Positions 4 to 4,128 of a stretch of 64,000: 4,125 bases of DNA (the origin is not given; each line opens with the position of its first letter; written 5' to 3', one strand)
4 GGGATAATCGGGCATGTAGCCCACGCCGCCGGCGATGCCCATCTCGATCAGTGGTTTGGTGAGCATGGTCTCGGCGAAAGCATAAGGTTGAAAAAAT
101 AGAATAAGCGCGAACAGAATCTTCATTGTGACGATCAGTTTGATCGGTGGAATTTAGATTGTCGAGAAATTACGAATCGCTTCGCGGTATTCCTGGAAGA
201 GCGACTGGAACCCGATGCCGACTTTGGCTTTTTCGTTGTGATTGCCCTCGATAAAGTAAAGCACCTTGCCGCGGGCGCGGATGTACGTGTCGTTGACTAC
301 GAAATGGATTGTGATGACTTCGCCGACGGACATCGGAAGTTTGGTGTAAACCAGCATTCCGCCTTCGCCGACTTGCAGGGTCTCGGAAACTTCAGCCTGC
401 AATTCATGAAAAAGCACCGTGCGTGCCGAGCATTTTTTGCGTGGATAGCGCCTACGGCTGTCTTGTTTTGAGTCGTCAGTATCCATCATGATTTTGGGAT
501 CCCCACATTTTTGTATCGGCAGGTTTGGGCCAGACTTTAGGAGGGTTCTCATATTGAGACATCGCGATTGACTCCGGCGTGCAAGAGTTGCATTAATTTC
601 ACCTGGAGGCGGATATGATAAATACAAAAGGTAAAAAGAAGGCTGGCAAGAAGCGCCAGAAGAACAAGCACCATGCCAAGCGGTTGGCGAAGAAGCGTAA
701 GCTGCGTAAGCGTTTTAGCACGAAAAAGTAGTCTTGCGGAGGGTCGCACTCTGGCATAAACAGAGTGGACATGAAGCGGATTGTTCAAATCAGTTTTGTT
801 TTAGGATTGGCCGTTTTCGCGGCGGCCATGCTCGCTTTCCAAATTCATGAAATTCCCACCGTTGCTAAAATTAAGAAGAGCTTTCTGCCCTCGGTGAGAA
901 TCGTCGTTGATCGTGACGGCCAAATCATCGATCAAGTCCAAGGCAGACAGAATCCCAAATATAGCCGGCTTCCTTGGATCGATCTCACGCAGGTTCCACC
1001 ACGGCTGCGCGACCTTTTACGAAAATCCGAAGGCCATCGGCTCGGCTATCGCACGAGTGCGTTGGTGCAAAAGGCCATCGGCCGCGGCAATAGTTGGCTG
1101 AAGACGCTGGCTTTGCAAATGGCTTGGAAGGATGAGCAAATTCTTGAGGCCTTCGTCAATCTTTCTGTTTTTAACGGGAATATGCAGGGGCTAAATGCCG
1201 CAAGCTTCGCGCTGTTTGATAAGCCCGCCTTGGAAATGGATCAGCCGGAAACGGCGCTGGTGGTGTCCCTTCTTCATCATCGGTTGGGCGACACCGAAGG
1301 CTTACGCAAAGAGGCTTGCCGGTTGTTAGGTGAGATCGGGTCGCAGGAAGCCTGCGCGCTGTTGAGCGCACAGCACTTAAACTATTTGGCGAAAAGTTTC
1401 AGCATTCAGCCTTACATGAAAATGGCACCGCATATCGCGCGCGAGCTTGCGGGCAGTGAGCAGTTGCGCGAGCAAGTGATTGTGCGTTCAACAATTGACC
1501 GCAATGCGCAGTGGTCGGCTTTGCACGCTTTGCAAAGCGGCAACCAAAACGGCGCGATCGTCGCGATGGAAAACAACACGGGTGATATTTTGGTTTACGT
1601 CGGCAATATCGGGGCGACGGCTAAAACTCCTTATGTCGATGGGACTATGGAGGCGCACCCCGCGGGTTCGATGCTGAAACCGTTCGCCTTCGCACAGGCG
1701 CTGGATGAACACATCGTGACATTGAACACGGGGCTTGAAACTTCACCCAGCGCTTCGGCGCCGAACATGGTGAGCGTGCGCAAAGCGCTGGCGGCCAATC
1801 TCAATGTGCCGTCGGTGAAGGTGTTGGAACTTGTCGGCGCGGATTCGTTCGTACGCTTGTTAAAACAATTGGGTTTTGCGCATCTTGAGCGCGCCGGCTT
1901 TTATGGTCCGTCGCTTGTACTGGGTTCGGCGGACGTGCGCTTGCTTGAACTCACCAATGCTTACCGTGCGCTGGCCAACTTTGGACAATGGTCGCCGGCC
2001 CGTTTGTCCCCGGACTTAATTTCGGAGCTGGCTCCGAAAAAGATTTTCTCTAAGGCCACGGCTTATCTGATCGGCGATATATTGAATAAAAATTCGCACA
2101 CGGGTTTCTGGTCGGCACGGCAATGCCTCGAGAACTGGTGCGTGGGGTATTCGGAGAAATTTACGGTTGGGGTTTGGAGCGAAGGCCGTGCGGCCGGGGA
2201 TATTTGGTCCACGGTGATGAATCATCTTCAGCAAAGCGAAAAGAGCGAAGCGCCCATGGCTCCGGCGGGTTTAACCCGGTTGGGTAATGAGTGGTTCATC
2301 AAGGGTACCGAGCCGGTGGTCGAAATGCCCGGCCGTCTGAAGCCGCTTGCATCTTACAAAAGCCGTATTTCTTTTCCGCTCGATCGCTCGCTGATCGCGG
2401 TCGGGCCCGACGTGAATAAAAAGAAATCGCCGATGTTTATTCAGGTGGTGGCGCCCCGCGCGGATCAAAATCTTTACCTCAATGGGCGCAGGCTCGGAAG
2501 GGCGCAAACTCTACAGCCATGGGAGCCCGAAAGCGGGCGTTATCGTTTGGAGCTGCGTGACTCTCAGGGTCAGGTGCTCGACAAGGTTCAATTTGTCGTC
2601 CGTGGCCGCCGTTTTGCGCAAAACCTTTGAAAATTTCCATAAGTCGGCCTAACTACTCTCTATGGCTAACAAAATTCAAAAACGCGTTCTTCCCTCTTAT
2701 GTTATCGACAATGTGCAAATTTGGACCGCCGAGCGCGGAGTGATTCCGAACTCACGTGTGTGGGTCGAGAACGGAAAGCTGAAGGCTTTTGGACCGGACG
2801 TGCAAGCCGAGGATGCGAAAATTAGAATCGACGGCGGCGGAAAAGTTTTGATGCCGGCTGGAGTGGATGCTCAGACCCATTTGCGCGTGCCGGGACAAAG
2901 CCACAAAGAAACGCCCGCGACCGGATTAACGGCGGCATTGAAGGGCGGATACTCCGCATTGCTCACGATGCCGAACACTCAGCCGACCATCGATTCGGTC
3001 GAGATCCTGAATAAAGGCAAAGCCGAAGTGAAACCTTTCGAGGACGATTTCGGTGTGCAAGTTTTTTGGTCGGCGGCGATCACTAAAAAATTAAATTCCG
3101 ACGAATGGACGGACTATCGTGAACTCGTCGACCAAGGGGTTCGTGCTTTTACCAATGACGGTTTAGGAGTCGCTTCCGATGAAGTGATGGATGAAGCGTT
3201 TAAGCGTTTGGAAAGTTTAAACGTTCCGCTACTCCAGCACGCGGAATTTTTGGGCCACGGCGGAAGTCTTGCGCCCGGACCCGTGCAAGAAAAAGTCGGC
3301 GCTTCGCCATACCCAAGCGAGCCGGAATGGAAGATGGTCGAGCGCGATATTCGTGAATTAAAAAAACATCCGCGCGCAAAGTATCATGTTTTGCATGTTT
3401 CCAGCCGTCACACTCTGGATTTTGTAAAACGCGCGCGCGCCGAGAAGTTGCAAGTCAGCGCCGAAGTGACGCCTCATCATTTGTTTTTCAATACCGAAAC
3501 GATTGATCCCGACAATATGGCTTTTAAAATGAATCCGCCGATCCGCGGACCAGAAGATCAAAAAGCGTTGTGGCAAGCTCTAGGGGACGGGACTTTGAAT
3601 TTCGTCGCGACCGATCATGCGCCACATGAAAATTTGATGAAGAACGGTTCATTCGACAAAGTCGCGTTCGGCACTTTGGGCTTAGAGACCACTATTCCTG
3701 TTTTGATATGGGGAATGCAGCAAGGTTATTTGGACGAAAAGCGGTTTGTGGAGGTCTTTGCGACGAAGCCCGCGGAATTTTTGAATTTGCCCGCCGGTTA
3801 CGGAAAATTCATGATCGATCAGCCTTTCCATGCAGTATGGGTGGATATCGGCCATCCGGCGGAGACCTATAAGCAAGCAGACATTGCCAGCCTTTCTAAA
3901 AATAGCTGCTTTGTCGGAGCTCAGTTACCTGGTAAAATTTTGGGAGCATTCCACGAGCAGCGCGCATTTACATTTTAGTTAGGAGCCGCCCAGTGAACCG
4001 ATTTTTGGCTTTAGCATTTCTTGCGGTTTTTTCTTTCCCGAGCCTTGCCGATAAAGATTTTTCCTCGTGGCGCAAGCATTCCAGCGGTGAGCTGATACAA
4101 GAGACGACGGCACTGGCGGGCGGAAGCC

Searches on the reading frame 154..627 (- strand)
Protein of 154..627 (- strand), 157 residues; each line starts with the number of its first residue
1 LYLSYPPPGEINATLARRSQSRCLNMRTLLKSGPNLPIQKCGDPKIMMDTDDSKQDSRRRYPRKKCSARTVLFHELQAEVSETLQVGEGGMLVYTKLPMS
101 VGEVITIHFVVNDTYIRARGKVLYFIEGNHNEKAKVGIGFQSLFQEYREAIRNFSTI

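Call 65: search_protein_families(library=pfam, proteins=[window:154-627:-], max_evalue=0.00001)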
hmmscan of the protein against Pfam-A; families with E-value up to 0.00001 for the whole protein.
window:154-627:- (157 aa): 1 family
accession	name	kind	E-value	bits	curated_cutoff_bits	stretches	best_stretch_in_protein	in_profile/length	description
PF07238.19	PilZ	-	2.6e-07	31.4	22.5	1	58-154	2-99/102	PilZ domain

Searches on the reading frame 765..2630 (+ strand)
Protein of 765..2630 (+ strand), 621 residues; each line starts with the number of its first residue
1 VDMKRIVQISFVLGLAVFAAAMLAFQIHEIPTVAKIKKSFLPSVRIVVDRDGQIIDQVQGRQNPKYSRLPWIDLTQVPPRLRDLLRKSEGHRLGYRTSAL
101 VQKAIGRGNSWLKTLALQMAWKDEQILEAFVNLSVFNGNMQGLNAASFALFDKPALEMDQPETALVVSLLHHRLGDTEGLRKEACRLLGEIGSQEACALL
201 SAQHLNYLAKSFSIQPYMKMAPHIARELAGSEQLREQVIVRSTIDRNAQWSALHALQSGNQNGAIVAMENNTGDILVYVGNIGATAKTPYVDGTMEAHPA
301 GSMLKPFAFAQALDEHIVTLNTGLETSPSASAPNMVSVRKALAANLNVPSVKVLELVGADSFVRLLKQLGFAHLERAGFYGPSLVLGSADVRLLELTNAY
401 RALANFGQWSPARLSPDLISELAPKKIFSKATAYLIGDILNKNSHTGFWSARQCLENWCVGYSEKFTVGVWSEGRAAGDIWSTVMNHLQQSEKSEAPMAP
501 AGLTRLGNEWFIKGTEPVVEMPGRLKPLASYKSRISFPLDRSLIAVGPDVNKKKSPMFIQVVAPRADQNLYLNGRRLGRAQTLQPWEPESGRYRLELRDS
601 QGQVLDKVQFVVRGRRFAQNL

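Call 62: search_protein_families(library=pfam, proteins=[window:765-2630:+], max_evalue=0.00001)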
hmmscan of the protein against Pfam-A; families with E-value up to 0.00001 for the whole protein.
window:765-2630:+ (621 aa): 3 families
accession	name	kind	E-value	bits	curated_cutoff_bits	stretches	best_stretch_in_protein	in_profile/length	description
PF06832.18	BiPBP_C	-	5.3e-10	39.5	26.8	1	534-610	13-90/90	Penicillin-Binding Protein C-terminus Family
PF00905.27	Transpeptidase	-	5.5e-10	39.4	22.1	1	263-445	1-220/299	Penicillin binding protein transpeptidase domain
PF00912.28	Transgly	-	1.3e-07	31.6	27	1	109-171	90-152/178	Transglycosylase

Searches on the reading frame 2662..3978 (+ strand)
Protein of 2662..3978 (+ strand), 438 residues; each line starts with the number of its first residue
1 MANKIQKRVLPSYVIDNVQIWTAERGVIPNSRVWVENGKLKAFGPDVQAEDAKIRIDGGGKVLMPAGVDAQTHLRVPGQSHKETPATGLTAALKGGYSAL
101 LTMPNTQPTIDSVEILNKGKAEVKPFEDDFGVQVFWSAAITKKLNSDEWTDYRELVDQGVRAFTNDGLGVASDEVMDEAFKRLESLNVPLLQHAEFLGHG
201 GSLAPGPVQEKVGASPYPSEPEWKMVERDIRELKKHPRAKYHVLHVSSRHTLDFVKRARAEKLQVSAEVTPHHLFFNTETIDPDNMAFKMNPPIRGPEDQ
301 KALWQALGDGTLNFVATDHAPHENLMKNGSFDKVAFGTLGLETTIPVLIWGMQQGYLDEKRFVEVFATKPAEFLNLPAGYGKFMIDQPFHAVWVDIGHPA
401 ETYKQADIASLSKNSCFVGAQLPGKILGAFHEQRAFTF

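Call 62: search_protein_families(library=pfam, proteins=[window:2662-3978:+], max_evalue=0.00001)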
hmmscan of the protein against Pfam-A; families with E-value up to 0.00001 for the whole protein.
window:2662-3978:+ (438 aa): 1 family
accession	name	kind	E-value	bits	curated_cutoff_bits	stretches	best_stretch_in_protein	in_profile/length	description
PF01979.26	Amidohydro_1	-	7.5e-11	42.3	25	1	62-422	1-340/345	Amidohydrolase family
